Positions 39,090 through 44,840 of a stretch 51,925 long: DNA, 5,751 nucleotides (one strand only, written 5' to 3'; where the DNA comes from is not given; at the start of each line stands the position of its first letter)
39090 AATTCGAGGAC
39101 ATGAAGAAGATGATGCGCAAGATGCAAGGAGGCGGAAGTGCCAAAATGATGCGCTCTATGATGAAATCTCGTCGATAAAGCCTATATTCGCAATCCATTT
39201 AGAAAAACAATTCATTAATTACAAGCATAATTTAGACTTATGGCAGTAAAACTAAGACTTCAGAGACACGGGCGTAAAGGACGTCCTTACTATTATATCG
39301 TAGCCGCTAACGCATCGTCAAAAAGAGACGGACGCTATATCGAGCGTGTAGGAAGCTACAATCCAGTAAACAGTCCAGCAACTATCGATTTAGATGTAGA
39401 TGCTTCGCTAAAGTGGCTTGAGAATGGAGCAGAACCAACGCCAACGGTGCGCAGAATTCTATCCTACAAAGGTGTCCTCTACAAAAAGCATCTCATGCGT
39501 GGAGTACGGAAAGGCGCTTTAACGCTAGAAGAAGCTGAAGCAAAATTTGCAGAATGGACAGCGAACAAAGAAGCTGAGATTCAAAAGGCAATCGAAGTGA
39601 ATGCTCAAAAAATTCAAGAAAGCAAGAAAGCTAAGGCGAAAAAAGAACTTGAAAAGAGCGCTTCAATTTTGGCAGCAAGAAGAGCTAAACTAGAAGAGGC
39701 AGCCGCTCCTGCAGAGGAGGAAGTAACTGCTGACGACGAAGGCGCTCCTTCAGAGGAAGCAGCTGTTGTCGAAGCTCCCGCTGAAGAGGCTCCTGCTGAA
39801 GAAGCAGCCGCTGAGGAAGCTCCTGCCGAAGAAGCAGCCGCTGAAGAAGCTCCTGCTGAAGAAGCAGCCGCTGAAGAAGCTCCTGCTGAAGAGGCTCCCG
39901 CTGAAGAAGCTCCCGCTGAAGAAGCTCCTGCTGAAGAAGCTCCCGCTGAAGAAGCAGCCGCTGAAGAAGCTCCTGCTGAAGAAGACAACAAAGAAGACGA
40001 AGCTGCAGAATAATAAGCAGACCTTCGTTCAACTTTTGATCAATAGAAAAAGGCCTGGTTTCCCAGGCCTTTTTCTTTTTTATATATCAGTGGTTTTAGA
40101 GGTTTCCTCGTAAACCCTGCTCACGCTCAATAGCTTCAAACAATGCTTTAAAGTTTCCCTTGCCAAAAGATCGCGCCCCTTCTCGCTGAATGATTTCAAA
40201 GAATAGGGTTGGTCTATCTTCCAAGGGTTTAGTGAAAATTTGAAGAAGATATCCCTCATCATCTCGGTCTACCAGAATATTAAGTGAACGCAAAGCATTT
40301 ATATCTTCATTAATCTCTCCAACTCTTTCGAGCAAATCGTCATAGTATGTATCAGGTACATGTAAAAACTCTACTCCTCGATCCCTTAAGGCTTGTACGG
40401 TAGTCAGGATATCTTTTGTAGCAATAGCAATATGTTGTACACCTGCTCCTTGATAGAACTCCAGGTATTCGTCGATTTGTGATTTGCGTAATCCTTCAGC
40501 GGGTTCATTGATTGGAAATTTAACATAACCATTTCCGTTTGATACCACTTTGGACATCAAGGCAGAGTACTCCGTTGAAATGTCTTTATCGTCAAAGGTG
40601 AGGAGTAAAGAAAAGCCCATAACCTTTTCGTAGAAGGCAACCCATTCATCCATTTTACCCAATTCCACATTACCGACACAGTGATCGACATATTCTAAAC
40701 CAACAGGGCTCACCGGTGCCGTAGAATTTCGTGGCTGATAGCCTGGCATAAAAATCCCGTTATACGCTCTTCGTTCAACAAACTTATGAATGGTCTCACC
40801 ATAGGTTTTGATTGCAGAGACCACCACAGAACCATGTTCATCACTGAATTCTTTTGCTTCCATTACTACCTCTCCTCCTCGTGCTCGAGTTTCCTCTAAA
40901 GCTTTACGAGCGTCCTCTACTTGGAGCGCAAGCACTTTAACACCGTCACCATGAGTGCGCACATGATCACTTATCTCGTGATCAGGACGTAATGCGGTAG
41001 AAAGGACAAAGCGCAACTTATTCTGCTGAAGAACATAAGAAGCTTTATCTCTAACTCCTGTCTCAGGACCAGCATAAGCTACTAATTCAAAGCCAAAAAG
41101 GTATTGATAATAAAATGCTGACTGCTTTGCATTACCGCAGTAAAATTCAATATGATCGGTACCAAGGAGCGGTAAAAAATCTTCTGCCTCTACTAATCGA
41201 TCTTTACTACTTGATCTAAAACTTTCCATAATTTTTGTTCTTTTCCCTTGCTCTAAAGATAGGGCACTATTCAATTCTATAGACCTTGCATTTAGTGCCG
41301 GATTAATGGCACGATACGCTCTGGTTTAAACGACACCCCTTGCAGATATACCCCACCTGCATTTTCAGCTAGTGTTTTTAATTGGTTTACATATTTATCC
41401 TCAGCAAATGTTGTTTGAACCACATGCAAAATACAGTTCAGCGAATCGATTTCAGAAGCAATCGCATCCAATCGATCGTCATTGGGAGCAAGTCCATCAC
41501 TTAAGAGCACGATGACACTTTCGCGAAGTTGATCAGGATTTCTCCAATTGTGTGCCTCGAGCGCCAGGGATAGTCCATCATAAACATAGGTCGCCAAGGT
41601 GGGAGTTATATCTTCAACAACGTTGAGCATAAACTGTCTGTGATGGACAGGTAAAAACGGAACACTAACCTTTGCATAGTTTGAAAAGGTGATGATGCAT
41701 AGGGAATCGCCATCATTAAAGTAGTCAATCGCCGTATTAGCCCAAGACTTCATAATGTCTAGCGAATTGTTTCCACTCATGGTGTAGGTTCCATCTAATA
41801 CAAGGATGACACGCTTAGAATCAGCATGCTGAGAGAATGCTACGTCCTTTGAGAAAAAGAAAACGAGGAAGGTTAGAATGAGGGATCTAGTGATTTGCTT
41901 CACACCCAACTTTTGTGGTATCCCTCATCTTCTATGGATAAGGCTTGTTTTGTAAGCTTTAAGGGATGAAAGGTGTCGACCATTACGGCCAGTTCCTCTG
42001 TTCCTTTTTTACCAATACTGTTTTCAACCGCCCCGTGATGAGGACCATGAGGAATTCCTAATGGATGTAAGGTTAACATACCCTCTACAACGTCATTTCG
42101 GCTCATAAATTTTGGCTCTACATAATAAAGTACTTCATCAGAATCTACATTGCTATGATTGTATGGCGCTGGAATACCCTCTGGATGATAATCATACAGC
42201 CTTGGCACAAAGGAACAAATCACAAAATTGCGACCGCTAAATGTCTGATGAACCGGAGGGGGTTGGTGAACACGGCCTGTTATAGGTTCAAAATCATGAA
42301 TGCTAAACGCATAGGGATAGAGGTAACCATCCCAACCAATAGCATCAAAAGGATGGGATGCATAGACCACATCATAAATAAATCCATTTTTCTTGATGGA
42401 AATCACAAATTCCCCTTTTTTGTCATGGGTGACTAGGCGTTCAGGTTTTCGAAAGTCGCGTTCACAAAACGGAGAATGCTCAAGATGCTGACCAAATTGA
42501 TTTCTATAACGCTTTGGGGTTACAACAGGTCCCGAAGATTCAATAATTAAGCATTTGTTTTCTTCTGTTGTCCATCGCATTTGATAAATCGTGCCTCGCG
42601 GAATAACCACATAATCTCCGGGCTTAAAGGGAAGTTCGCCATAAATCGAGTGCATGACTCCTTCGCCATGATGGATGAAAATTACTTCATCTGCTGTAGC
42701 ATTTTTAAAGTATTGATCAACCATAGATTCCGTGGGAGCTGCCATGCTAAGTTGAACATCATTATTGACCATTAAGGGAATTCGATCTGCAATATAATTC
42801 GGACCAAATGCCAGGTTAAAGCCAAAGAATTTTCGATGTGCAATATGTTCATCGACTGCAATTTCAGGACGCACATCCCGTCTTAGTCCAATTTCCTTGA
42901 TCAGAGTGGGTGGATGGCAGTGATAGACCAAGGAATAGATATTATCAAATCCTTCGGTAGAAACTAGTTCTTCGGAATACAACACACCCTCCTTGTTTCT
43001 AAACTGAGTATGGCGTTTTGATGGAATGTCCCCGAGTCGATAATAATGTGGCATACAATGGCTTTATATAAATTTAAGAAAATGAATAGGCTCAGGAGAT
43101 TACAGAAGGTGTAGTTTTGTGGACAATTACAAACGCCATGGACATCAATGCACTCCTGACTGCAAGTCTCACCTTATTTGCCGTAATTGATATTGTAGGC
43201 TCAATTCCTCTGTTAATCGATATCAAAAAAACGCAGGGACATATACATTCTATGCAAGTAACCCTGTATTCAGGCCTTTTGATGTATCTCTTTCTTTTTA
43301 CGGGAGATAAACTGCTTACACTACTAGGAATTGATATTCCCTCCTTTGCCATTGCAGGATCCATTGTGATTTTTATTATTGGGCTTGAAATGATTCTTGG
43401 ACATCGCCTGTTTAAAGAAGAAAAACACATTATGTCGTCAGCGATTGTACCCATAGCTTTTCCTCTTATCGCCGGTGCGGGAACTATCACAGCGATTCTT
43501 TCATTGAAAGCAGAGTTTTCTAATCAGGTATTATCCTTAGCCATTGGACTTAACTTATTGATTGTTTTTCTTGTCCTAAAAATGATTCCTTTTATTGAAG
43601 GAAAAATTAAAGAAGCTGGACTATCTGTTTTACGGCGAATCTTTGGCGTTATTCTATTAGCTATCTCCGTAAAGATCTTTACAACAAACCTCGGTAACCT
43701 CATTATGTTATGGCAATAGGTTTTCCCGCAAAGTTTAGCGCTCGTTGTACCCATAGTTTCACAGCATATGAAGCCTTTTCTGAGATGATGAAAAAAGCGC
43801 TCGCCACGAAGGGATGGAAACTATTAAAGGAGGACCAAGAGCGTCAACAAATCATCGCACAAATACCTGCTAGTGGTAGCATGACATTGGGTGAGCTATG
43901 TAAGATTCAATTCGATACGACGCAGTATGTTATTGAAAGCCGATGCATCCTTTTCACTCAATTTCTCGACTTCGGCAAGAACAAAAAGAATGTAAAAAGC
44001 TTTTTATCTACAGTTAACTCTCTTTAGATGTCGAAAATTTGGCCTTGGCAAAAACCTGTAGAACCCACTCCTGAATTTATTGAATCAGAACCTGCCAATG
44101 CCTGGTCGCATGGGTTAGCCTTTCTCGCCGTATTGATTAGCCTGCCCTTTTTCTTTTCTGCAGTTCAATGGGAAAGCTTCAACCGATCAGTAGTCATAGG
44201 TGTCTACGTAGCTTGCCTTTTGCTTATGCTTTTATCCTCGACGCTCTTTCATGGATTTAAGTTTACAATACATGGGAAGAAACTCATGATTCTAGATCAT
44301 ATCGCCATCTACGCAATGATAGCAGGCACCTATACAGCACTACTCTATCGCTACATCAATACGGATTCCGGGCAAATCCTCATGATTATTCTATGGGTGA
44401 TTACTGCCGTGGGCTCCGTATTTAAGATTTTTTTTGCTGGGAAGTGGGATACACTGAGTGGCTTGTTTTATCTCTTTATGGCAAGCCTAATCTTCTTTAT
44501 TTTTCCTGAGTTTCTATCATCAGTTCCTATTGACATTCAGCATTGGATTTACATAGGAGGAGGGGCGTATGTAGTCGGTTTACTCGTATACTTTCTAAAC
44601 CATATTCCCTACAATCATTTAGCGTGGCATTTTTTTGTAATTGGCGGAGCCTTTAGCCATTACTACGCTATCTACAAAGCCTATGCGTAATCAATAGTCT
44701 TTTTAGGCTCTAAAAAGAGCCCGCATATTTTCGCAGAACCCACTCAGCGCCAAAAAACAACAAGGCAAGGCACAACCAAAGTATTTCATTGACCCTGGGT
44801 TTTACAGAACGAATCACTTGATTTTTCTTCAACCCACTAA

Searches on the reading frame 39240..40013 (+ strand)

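Call 7: search_protein_families(library=pfam, proteins=[window:39240-40013:+], max_evalue=0.001)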
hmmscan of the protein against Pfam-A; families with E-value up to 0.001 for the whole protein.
window:39240-40013:+ (257 aa): 2 families
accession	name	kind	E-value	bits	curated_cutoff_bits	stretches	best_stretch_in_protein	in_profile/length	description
PF00886.24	Ribosomal_S16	-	2.2e-21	76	27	1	9-67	1-62/62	Ribosomal protein S16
PF02095.21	Extensin_1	-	2.3e-06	28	105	1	170-246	45-121/171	Extensin-like protein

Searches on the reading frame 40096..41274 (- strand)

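Call 7: search_protein_families(library=pfam, proteins=[window:40096-41274:-], max_evalue=0.001)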
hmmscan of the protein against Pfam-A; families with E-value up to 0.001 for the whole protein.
window:40096-41274:- (392 aa): 3 families
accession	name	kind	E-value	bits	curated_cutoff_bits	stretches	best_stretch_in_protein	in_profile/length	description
PF00903.31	Glyoxalase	-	2.6e-24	86.4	20.6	2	205-345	9-120/121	Glyoxalase/Bleomycin resistance protein/Dioxygenase superfamily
PF13669.12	Glyoxalase_4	-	2.5e-12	47.5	27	2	209-305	11-95/109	Glyoxalase/Bleomycin resistance protein/Dioxygenase superfamily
PF14696.12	Glyoxalase_5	-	1.8e-07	31.8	27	1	36-168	7-126/139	Hydroxyphenylpyruvate dioxygenase, HPPD, N-terminal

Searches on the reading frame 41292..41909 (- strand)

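Call 7: search_protein_families(library=pfam, proteins=[window:41292-41909:-], max_evalue=0.001)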
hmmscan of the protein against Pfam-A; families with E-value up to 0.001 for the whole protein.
window:41292-41909:- (205 aa): 3 families
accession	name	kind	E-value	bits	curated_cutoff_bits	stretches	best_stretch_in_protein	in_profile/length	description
PF13519.12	VWA_2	-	1.9e-10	41.7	27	1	34-139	1-106/107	von Willebrand factor type A domain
PF00092.34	VWA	-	4.3e-10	40.5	23.8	1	34-185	2-155/174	von Willebrand factor type A domain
PF13768.12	VWA_3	-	0.00037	21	27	1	33-188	2-153/155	von Willebrand factor type A domain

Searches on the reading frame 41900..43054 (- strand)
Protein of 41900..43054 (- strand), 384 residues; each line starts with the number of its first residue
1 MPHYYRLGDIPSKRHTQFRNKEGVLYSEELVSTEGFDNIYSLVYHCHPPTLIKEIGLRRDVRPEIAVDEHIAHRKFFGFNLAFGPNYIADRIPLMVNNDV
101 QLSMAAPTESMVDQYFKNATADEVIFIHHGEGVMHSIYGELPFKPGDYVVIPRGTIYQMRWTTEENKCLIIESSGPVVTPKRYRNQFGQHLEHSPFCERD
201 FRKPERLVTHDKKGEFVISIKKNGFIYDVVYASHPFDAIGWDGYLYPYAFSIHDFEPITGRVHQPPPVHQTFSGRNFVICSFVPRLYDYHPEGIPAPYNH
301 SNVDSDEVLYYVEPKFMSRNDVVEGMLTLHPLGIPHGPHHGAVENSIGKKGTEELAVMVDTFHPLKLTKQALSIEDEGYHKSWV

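Call 7: search_protein_families(library=pfam, proteins=[window:41900-43054:-], max_evalue=0.001)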
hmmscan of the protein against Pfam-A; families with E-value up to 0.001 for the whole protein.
window:41900-43054:- (384 aa): 2 families
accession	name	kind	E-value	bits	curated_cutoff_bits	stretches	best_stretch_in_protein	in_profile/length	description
PF20510.4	HgmA_N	-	4.6e-12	46.2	20.2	1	99-251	124-272/273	Homogentisate 1,2-dioxygenase N-terminal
PF07883.17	Cupin_2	-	1.8e-05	24.8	27.2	1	121-168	19-64/70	Cupin domain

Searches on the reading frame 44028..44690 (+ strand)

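Call 7: search_protein_families(library=pfam, proteins=[window:44028-44690:+], max_evalue=0.001)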
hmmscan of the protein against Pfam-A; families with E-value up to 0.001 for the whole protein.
window:44028-44690:+ (220 aa): 1 family
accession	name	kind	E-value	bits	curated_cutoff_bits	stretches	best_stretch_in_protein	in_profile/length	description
PF03006.26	HlyIII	-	4.3e-26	92.4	26.2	1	19-212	4-224/224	Haemolysin-III related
